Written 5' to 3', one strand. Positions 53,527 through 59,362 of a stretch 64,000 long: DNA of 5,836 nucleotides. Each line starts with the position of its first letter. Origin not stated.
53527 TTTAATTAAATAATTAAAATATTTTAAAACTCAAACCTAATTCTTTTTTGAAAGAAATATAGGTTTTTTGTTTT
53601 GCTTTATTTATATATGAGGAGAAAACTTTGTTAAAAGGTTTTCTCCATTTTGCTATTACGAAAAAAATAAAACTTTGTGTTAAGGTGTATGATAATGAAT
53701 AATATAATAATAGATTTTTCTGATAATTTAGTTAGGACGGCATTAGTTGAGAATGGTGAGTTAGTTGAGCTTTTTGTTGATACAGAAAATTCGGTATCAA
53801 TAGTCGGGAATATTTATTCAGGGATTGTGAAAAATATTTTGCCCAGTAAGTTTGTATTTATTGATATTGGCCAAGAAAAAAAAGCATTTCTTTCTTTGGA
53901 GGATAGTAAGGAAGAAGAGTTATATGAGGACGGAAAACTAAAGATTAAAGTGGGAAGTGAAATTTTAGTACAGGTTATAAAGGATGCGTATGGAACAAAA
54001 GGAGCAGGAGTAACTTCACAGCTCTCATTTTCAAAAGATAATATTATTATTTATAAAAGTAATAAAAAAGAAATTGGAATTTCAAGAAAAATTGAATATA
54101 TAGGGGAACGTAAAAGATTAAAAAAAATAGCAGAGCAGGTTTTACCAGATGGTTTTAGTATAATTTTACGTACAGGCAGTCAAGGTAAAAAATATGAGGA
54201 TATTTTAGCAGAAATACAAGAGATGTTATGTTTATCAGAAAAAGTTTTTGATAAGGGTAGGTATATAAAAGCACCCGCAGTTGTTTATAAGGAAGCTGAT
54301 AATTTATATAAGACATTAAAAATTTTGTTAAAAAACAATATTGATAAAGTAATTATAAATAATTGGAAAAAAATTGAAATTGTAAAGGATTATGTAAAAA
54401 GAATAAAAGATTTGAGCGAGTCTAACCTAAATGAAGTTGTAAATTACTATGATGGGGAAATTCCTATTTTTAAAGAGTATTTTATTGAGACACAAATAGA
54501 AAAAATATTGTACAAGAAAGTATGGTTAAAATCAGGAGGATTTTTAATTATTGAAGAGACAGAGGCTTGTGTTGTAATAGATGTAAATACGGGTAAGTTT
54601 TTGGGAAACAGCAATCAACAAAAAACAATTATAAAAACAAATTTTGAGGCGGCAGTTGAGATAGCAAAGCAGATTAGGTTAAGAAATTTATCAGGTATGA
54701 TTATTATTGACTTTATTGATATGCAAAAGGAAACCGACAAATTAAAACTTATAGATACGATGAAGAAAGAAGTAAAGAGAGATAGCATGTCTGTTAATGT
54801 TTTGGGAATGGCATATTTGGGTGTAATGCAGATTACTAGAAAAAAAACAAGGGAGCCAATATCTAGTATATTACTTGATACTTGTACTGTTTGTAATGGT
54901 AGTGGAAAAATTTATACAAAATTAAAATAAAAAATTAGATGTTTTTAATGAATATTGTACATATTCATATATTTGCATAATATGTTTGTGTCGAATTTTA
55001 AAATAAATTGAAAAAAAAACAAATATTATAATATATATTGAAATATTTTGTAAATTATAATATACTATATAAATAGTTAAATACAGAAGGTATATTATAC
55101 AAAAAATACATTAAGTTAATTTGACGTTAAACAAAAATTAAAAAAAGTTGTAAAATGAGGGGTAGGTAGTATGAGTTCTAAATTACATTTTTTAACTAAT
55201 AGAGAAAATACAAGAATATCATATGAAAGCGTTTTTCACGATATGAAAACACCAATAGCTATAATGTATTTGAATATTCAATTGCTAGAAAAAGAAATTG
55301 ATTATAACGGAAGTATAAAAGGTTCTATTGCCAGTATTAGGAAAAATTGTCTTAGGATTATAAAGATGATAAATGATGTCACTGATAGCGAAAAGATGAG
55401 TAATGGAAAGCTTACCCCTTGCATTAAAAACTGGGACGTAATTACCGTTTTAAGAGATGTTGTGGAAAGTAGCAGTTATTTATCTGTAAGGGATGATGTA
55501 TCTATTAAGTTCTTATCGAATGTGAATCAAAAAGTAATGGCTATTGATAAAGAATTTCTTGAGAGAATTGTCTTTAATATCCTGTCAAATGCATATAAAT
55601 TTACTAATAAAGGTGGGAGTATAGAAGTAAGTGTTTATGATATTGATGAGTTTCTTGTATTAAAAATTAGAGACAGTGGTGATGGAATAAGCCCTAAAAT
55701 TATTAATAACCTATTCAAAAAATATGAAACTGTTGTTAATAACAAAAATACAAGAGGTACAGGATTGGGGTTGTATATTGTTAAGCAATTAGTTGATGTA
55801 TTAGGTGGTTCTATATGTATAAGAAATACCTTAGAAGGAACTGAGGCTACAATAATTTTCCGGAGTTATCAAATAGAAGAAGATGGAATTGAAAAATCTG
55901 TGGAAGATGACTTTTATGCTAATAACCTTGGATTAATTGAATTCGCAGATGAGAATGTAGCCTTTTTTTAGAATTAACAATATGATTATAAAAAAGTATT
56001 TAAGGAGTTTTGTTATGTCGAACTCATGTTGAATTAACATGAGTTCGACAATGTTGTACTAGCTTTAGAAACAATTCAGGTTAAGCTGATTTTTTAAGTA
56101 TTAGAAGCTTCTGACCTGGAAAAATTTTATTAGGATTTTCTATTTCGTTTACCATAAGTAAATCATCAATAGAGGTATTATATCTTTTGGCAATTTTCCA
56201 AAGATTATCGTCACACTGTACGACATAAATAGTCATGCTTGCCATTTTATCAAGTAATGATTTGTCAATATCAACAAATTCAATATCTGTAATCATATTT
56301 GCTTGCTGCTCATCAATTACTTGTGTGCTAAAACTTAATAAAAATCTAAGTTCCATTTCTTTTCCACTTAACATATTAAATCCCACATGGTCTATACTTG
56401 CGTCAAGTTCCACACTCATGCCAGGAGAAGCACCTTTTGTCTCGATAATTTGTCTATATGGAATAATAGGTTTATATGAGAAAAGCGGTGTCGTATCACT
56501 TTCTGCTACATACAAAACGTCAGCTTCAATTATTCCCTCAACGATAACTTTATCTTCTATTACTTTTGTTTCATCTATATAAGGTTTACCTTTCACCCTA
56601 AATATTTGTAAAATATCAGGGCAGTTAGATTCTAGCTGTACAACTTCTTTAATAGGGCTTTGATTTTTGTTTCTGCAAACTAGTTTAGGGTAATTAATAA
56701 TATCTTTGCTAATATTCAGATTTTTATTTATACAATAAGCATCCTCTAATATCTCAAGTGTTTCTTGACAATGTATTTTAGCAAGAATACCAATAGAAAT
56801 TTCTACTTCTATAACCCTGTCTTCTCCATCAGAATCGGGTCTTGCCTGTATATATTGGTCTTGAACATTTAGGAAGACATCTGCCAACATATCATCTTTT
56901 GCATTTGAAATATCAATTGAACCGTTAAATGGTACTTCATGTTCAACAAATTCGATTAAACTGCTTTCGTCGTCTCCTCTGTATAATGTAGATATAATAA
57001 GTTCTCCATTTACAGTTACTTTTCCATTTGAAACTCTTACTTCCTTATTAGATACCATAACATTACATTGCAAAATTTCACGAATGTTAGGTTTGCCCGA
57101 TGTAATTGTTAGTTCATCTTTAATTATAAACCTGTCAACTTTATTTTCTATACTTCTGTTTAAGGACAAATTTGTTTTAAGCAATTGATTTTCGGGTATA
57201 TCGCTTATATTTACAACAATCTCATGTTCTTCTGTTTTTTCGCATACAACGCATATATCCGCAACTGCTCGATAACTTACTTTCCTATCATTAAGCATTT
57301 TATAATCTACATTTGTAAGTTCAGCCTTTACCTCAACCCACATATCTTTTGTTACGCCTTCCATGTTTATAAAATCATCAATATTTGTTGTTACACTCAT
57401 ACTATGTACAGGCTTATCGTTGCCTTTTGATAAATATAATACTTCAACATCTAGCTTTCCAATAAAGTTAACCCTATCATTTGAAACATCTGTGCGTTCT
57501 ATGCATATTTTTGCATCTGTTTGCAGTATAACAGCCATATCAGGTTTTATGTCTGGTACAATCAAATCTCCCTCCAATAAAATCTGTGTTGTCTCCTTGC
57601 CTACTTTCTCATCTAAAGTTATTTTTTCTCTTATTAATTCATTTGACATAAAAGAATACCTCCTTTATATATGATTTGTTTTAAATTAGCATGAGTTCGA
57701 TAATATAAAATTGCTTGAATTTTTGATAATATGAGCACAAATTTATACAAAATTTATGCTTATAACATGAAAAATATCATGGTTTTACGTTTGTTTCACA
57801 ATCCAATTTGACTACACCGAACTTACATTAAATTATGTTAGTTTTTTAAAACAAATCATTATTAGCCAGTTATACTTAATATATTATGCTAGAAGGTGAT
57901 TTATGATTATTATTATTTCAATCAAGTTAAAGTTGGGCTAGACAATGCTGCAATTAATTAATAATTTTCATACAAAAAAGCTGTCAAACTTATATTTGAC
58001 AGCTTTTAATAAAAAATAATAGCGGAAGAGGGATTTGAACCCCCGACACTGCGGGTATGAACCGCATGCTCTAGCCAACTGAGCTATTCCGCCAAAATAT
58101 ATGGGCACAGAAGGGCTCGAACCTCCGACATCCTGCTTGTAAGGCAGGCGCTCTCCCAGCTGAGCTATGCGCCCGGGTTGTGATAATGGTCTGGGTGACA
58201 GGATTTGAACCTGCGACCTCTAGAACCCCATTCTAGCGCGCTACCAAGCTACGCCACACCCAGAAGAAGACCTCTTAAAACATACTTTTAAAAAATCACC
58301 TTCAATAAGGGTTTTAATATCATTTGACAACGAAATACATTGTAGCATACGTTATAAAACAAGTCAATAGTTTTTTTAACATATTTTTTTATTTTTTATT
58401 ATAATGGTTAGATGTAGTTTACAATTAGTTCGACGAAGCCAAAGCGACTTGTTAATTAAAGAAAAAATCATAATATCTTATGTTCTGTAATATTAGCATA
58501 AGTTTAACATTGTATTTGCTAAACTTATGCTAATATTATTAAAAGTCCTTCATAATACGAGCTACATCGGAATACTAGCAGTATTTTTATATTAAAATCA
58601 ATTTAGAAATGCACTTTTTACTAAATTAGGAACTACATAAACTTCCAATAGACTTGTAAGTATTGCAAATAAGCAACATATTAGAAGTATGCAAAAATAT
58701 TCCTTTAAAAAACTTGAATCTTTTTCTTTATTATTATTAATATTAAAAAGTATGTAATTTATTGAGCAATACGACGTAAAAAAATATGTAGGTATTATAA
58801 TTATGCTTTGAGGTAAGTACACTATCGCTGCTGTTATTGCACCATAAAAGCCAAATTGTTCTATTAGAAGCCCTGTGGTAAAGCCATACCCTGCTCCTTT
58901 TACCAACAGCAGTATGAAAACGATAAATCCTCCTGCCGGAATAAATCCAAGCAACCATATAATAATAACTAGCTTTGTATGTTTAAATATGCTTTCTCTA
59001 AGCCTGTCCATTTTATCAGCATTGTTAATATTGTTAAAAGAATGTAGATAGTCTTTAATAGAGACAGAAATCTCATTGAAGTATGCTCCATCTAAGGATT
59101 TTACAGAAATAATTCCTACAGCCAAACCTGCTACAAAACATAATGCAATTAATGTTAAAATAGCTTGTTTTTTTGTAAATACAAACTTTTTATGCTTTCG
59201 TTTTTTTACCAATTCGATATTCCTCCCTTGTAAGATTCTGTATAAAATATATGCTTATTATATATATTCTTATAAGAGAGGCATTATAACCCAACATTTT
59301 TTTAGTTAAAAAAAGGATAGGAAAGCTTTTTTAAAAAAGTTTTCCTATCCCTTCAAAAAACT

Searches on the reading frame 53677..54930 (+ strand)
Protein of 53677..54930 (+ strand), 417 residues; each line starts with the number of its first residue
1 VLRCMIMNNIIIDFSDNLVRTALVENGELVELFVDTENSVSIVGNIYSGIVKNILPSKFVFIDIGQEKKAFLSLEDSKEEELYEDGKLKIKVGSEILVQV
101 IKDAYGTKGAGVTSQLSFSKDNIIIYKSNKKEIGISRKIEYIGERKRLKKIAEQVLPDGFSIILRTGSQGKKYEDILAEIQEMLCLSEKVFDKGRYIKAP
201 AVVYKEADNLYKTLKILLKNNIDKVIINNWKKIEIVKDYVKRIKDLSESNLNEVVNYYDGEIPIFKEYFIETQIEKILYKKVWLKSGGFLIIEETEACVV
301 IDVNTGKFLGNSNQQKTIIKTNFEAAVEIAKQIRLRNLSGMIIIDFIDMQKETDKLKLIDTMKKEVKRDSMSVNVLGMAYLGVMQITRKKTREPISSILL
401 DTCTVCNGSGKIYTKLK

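Call 81: search_protein_families(library=pfam, proteins=[window:53677-54930:+], max_evalue=0.00001)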
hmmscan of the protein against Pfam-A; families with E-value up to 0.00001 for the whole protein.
window:53677-54930:+ (417 aa): 1 family
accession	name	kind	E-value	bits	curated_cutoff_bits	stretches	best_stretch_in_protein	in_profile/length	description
PF10150.14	RNase_E_G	-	3.2e-82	276.5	25.5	1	123-391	6-270/270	Ribonuclease E/G family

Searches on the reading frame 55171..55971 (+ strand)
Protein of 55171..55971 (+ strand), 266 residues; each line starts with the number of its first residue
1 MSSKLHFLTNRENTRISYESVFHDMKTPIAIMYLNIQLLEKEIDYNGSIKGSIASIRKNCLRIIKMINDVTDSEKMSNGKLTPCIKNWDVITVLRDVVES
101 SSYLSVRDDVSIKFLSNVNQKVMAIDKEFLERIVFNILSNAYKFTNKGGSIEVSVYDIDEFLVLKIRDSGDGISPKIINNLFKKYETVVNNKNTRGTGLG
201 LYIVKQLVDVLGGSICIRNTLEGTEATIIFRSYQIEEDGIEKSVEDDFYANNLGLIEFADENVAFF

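Call 81: search_protein_families(library=pfam, proteins=[window:55171-55971:+], max_evalue=0.00001)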
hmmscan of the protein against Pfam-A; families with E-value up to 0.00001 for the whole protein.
window:55171-55971:+ (266 aa): 3 families
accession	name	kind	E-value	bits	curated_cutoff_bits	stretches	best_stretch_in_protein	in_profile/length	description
PF02518.31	HATPase_c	-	4.1e-23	82.4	26.4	1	126-230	2-107/111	Histidine kinase-, DNA gyrase B-, and HSP90-like ATPase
PF00512.31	HisKA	-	3.7e-07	30.5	26.9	1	23-79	11-66/66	His Kinase A (phospho-acceptor) domain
PF13581.12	HATPase_c_2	-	4.5e-06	27.1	27.4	1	136-214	42-113/127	Histidine kinase-like ATPase domain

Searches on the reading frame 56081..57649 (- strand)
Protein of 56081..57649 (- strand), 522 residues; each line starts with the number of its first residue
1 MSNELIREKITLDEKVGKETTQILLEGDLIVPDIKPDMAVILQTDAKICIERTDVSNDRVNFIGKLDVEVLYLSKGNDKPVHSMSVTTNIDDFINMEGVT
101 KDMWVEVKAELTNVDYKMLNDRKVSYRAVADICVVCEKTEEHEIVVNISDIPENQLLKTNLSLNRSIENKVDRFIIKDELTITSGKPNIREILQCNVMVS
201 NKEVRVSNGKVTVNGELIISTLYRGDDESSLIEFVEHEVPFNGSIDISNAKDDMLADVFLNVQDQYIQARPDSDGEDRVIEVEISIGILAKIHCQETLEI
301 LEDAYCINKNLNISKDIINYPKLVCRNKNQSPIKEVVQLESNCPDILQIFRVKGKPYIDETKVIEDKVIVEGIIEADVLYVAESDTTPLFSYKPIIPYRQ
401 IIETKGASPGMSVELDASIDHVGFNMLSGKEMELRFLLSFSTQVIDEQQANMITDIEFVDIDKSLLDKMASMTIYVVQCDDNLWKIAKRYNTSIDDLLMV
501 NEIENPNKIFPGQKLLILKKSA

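Call 30: search_protein_families(library=pfam, proteins=[window:56081-57649:-])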
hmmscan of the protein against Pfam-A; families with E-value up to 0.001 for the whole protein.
window:56081-57649:- (522 aa): 2 families
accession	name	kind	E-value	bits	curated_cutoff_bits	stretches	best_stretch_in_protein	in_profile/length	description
PF12673.12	SipL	-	3.6e-55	184.6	23.6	3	345-426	1-77/78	SipL, SPOCS domain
PF01476.26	LysM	-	2.6e-13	50.1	20.9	1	475-517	1-42/43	LysM domain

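Call 47: find_homologous_proteins(query=window:56084-57649:-, max_evalue=1e-20)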
Query window:56084-57649:- (522 aa): 515 proteins with E <= 1e-20 among 8000 candidates; the best 120 are listed.
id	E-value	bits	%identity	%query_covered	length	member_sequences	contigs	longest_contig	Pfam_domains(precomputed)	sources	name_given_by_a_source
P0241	0.0e+0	1128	100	100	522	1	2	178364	PF12673.13,PF01476.27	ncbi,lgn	-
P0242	2.4e-253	860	71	100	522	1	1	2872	PF12673.13,PF01476.27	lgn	-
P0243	5.7e-240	815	68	99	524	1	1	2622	PF12673.13,PF01476.27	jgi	jgi:hypothetical protein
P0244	5.6e-238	809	67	100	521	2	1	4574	PF12673.13,PF01476.27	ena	-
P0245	4.6e-233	793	65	100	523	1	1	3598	PF12673.13,PF01476.27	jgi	jgi:hypothetical protein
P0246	7.6e-233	792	64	100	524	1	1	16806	PF12673.13,PF01476.27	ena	-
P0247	9.4e-233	792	65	100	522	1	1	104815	PF12673.13,PF01476.27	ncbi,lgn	-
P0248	1.7e-230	784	64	99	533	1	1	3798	PF12673.13,PF01476.27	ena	-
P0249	3.2e-230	783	66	100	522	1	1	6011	PF12673.13,PF01476.27,PF23473.2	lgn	-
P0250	1.5e-229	781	63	99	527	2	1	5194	PF12673.13,PF01476.27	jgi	jgi:hypothetical protein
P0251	2.9e-229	780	65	99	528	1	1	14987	PF12673.13,PF01476.27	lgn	-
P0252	6.1e-229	779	66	99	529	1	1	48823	PF12673.13,PF01476.27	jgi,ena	-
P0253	1.8e-228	777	64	100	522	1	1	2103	PF12673.13,PF01476.27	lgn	-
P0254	1.7e-227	774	63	100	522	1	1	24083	PF12673.13,PF01476.27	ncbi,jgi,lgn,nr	ncbi:MAG: DUF3794 domain-containing protein [Clostridiales bacterium]|jgi:hypothetical protein|nr:DU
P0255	6.5e-227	772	63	100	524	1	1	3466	PF12673.13,PF01476.27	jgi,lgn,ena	-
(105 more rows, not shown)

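Call 48: find_encoding_contigs(protein=P0242, flank=10000, max_places=2)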
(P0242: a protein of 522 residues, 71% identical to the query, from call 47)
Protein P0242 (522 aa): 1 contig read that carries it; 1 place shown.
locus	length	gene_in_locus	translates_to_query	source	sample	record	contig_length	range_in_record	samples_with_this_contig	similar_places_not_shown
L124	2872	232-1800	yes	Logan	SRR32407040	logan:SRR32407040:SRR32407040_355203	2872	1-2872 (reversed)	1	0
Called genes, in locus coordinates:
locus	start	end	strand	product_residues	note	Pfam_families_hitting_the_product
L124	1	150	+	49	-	?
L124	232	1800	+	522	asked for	PF12673:SipL, PF01476:LysM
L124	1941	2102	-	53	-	-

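Call 49: find_encoding_contigs(protein=P0247, flank=10000, max_places=2)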
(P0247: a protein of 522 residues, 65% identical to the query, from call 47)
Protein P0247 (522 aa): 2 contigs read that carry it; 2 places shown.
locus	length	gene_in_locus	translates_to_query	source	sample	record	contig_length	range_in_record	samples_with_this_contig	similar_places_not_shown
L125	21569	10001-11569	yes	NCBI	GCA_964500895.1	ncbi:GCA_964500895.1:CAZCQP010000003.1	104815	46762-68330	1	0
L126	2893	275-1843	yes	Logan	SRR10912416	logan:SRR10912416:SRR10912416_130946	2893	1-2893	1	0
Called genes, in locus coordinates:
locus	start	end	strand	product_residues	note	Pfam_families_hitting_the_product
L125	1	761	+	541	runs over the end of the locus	PF00239:Resolvase, PF07508:Recombinase, PF13408:Zn_ribbon_recom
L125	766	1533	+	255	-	PF07664:FeoB_C, PF07670:Gate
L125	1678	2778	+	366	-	PF00072:Response_reg, PF13487:HD_5, PF01966:HD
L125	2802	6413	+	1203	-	PF13426:PAS_9 (faint), PF08448:PAS_4 (faint), PF00512:HisKA, PF02518:HATPase_c, PF00072:Response_reg, PF23198:PDE8A_N (faint)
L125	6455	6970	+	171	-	PF02915:Rubrerythrin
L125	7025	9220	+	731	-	PF09371:Tex_N, PF22706:Tex_central_region, PF16921:Tex_YqgF, PF14635:HHH_7, PF12836:HHH_3, PF17674:HHH_9, PF00575:S1, PF23459:S1_RRP5, +1 more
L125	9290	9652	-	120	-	PF04237:YjbR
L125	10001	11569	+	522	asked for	PF12673:SipL, PF01476:LysM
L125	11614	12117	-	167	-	PF13302:Acetyltransf_3, PF13420:Acetyltransf_4 (weak), PF00583:Acetyltransf_1, PF13673:Acetyltransf_10 (weak), PF13508:Acetyltransf_7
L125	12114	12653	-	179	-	PF13302:Acetyltransf_3, PF00583:Acetyltransf_1, PF13673:Acetyltransf_10, PF13508:Acetyltransf_7, PF13420:Acetyltransf_4 (weak)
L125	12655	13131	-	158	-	PF00383:dCMP_cyt_deam_1, PF14437:MafB19-deam, PF14439:Bd3614-deam (weak)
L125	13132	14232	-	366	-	PF22746:SHOCT-like_DUF2089-C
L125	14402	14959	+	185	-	PF02659:Mntp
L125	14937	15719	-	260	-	PF11967:RecO_N, PF02565:RecO_C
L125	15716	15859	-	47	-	-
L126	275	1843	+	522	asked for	PF12673:SipL, PF01476:LysM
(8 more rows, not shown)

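Call 50: find_encoding_contigs(protein=P0244, flank=10000, max_places=2)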
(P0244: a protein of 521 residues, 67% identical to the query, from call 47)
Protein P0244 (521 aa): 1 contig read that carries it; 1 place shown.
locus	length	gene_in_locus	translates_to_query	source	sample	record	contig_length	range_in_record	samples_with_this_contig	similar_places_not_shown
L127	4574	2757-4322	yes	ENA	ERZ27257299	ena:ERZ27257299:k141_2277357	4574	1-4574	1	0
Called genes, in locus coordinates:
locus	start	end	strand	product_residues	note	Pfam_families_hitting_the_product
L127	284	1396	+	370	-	PF03738:GSP_synth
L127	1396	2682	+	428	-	-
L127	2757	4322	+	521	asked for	PF12673:SipL, PF01476:LysM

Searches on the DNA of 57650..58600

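Call 83: search_rna_families(source=window, start=57650, end=58600, threshold=evalue, max_evalue=1)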
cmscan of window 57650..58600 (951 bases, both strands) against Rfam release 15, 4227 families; matches with E-value up to 1: 13.
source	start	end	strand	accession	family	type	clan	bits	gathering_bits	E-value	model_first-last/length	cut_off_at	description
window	58102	58174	-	RF00005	tRNA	Gene; tRNA;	CL00001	67.8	29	1.9e-14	1-71/71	no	tRNA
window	58020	58093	-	RF00005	tRNA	Gene; tRNA;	CL00001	65.3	29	8.9e-14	1-71/71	no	tRNA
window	58190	58263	-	RF00005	tRNA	Gene; tRNA;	CL00001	61.1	29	1.3e-12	1-71/71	no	tRNA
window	58491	58536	-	RF00951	mir-1302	Gene; miRNA;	-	29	62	0.019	1-52/52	no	mir-1302 microRNA precursor family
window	57942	58010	+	RF01470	rli38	Gene; sRNA;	-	28.9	49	0.095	1-150/150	no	Listeria sRNA rli38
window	58481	58546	-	RF03886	mir-1993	Gene; miRNA;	-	28.1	82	0.0024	1-69/69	no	mir-1993 microRNA precursor family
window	58488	58538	-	RF00906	MIR1120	Gene; miRNA;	-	24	86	0.039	18-70/87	no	MIR1120/MIR1122 microRNA precursor family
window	58481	58545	+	RF00906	MIR1120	Gene; miRNA;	-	23.7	86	0.046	11-77/87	no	MIR1120/MIR1122 microRNA precursor family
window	58101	58174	+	RF04354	Plastid-ycf2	Cis-reg;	-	22.5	65.7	0.058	1-75/75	no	Plastid-ycf2 5UTR RNA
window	58481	58539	-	RF04112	MIR5512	Gene; miRNA;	-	21.6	139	0.31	1-132/132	no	MIR5512 microRNA precursor family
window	58491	58535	-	RF04145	MIR8706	Gene; miRNA;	-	20.6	95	0.41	1-101/101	no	MIR8706 microRNA precursor family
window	58487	58539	+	RF00969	mir-556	Gene; miRNA;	-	19.9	84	0.91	1-88/88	no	mir-556 microRNA precursor family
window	58424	58538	+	RF01253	snR46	Gene; snRNA; snoRNA; HACA-box;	CL00021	18.5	43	0.52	1-197/197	no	Small nucleolar RNA snR46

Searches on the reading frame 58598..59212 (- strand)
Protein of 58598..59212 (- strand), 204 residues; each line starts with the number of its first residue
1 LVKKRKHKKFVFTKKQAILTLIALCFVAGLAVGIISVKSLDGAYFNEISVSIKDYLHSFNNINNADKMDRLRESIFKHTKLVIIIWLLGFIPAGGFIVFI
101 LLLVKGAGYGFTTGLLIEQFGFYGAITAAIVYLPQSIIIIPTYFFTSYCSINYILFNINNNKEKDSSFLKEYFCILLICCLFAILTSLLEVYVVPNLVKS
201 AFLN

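Call 30: search_protein_families(library=pfam, proteins=[window:58598-59212:-])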
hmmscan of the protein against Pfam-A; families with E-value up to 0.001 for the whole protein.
window:58598-59212:- (204 aa): 1 family
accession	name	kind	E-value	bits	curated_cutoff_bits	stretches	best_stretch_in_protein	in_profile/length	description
PF01944.22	SpoIIM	-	1.1e-14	55.1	26.9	1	23-195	2-163/163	Stage II sporulation protein M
